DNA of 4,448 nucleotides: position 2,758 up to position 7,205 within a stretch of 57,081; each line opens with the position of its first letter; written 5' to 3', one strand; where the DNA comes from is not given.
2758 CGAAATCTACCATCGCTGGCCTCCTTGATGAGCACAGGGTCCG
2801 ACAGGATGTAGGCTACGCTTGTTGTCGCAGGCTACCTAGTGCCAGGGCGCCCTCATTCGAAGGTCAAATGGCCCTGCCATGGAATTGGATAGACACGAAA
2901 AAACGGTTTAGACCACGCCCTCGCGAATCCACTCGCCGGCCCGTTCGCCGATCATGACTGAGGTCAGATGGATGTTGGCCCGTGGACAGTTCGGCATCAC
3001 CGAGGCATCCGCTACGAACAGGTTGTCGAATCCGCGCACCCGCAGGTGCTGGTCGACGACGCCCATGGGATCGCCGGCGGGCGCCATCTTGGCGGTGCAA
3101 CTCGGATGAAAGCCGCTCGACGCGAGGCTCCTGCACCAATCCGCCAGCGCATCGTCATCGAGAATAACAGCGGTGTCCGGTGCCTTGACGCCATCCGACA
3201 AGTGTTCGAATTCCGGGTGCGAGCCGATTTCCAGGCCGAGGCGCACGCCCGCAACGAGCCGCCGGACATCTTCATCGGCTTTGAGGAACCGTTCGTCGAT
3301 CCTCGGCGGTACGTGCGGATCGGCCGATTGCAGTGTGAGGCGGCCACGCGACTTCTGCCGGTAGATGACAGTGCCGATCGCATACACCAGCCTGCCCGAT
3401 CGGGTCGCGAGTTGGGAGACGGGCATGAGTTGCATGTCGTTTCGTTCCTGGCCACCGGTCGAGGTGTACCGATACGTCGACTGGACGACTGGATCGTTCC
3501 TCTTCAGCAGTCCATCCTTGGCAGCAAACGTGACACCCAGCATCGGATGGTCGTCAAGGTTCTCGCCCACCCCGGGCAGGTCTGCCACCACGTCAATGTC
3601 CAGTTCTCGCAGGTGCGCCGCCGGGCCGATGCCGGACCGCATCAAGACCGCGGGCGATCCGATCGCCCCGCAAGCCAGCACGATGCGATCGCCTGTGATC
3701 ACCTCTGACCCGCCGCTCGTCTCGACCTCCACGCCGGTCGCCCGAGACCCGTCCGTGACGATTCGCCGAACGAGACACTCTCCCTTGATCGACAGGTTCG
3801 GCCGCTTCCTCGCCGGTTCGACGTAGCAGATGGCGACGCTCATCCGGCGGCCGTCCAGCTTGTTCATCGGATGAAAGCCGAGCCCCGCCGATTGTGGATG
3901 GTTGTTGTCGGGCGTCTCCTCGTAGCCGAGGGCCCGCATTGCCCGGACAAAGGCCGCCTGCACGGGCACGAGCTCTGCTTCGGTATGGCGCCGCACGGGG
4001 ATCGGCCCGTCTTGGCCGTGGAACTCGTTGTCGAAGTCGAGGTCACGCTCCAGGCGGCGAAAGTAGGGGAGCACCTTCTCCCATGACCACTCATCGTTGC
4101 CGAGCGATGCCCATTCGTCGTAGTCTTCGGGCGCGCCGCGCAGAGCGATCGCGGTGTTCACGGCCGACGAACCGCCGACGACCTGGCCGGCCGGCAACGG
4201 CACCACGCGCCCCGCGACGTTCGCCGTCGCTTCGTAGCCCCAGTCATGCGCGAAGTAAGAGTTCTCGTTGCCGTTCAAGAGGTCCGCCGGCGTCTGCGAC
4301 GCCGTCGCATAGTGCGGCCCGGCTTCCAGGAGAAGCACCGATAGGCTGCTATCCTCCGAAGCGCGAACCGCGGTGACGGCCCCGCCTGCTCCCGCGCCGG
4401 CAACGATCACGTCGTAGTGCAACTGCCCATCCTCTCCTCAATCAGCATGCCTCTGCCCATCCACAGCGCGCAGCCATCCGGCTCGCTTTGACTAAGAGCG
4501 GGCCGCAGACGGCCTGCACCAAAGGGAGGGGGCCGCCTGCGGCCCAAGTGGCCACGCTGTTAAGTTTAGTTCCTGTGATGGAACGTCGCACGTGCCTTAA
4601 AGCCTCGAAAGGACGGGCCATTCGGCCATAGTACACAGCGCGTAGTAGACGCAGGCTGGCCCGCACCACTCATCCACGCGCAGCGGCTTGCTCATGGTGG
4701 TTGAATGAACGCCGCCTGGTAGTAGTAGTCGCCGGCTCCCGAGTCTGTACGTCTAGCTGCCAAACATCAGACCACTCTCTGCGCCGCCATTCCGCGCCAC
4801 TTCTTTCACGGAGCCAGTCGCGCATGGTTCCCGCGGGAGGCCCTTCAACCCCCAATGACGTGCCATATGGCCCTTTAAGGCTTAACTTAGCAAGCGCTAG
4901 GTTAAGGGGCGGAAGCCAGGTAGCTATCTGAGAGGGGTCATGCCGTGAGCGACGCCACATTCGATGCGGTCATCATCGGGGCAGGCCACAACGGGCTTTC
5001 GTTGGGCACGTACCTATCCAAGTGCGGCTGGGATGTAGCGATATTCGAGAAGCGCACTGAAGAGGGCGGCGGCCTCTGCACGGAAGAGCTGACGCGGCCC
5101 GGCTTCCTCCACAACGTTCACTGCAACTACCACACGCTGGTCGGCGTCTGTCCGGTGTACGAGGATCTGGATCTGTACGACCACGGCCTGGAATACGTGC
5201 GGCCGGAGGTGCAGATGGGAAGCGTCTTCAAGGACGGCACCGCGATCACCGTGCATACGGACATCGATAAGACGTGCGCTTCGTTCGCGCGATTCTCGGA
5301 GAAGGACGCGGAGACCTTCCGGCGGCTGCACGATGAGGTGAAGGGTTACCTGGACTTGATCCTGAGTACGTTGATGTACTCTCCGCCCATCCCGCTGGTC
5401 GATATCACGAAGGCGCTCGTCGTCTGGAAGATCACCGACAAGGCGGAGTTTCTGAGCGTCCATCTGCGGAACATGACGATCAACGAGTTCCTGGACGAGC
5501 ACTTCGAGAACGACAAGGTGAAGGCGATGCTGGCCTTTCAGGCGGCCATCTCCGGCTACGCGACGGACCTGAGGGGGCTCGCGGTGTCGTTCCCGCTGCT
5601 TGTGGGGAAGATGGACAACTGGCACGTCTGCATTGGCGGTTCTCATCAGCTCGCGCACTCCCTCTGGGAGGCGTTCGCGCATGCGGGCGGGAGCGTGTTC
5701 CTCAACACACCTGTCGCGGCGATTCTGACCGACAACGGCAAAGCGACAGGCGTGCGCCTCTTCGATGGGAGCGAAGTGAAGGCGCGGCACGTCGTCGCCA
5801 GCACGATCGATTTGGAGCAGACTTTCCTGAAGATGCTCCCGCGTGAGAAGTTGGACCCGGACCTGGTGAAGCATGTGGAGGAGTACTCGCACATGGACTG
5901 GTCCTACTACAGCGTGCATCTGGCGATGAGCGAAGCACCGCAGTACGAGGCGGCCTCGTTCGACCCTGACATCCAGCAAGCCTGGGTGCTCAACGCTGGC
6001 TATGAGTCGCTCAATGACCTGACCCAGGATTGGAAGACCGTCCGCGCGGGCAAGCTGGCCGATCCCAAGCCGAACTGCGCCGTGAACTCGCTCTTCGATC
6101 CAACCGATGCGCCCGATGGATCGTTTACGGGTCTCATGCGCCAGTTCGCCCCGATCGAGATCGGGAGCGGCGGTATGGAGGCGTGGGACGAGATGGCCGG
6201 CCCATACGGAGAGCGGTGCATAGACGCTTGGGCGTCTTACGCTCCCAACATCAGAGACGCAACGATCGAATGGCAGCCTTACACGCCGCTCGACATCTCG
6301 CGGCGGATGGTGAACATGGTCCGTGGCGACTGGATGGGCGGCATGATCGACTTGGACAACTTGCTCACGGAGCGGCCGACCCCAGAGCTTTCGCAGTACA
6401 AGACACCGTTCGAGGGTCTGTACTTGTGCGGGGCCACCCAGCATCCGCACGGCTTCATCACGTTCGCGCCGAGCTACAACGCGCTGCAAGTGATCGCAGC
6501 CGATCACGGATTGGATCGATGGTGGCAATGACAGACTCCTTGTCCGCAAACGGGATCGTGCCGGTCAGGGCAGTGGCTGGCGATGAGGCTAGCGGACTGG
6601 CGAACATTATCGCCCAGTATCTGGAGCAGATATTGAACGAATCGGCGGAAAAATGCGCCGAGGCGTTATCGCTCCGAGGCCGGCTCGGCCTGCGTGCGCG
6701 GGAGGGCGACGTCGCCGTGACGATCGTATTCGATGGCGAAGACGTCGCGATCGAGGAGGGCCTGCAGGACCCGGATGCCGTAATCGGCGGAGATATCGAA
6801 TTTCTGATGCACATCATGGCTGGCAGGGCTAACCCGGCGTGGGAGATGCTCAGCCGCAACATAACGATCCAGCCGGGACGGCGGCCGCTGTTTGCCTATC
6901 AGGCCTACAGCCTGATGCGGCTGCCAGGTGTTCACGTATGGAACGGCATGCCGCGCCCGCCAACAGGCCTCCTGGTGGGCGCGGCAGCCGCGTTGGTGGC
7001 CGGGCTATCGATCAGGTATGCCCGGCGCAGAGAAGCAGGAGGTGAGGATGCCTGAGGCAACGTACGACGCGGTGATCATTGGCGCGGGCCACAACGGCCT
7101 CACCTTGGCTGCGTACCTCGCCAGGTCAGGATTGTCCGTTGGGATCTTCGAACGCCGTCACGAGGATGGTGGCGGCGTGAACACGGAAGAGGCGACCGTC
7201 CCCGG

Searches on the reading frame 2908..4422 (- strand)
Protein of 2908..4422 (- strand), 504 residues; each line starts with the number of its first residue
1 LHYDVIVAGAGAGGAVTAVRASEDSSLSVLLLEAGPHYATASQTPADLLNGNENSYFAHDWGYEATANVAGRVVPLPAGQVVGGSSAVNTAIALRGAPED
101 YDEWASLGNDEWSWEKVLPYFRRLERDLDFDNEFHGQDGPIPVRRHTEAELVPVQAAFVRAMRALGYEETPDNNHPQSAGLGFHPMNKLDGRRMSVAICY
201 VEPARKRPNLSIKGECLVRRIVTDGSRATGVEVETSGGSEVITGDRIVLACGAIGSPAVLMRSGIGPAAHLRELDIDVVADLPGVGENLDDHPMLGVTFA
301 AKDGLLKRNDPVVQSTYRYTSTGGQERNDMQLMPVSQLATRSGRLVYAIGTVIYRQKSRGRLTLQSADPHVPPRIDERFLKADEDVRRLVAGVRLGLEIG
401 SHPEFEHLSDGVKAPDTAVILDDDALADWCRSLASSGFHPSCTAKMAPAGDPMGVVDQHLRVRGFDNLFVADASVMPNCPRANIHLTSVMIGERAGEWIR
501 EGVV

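Call 6: search_protein_families(library=pfam, proteins=[window:2908-4422:-])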
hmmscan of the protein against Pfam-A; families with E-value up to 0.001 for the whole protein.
window:2908-4422:- (504 aa): 6 families
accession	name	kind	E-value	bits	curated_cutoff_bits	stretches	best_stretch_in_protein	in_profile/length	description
PF00732.25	GMC_oxred_N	-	3.2e-47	161.6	23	1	4-293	2-217/218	GMC oxidoreductase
PF05199.19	GMC_oxred_C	-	6.1e-33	114.8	24.6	1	357-492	2-139/139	GMC oxidoreductase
PF00890.30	FAD_binding_2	-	1.7e-08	34.5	20.4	0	4-50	1-49/414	FAD binding domain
PF01266.30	DAO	-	8.5e-07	29.2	27.9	1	4-256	1-207/353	FAD dependent oxidoreductase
PF13450.12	NAD_binding_8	-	0.00012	22.7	21.9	1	7-62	1-48/68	NAD(P)-binding Rossmann-like domain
PF07992.20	Pyr_redox_2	-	0.00066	19.6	26.1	0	3-44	1-41/291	Pyridine nucleotide-disulphide oxidoreductase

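Call 20: search_protein_families(library=ncbifam, proteins=[window:2908-4422:-], max_evalue=0.00001)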
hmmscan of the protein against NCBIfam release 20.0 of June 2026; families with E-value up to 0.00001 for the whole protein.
window:2908-4422:- (504 aa): 8 families
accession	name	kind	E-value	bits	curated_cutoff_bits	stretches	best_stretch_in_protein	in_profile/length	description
NF002550.0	PRK02106.1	subfamily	1e-118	397.3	605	2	1-302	4-309/563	choline dehydrogenase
TIGR03970.1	mycofact_MftG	equivalog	2.5e-115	386.2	387.45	1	4-499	2-486/487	mycofactocin dehydrogenase MftG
TIGR01810.1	betA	equivalog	4.1e-108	362.3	732.1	2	4-302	1-302/532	choline dehydrogenase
TIGR04542.1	GMC_mycofac_2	equivalog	3.6e-38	131.7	400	1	4-269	1-241/425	mycofactocin system GMC family oxidoreductase MftG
NF038210.1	GMC_mycofac_3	equivalog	1.7e-15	56.8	300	1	5-106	1-94/418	mycofactocin system GMC family oxidoreductase MftG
NF006130.0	PRK08274.1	equivalog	5.4e-07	28.8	369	0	210-269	147-207/467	FAD-dependent tricarballylate dehydrogenase TcuA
NF058674.1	CholsOxChoxAB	equivalog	2.7e-06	26.2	850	0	2-49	5-50/535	cholesterol oxidase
TIGR02462.1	pyranose_ox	equivalog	8.6e-06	24.9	544.9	0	453-499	497-543/548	pyranose oxidase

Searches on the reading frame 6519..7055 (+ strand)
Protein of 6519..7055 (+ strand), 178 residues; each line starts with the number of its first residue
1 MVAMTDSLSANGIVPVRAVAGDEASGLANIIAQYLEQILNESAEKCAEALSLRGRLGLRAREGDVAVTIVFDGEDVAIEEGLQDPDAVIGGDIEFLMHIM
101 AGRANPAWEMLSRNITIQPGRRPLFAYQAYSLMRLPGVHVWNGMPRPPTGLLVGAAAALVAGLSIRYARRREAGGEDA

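Call 67: search_protein_families(library=pfam, proteins=[window:6519-7055:+], max_evalue=0.1)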
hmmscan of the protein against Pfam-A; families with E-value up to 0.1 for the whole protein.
window:6519-7055:+ (178 aa): 1 family
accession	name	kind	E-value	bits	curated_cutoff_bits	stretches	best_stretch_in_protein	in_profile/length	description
PF02036.22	SCP2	-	0.0004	21.1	21.3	1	35-117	1-86/101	SCP-2 sterol transfer family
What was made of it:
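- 6519..7055 (+): Small SCP2-like protein (178 aa) between the two flavoprotein genes. Pfam SCP2, E 4e-4, 21.1 bits against a cut-off of 21.3 (call 67).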
